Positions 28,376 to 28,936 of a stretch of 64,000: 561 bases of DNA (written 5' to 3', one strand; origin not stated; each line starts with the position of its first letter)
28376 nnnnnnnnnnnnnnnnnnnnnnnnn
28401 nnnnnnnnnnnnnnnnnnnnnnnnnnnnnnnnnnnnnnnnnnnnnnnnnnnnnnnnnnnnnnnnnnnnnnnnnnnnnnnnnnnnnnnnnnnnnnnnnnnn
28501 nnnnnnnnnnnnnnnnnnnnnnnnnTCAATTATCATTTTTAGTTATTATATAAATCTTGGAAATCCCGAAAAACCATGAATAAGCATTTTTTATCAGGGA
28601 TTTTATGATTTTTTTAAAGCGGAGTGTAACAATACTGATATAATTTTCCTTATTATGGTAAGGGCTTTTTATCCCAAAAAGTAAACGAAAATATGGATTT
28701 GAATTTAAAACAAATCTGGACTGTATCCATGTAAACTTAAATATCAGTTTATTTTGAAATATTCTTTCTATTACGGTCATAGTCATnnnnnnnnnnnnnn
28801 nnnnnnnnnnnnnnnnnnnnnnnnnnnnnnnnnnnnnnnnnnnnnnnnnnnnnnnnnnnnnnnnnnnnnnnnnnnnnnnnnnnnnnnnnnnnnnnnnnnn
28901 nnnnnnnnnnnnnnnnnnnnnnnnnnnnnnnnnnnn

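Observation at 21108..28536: Family of multi-TM putative GT-C enzymes sharing an unrecognised roughly 110-aa C-terminal soluble domain (consensus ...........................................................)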

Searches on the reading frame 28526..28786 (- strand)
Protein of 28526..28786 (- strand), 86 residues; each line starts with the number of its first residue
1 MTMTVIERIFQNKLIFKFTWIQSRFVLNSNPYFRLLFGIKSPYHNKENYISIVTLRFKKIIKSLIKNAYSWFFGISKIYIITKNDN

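Call 46: search_protein_families(library=ncbifam, proteins=[window:28526-28786:-], max_evalue=0.001)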
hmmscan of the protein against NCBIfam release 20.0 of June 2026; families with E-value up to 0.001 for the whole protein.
window:28526-28786:- (86 aa): 0 families
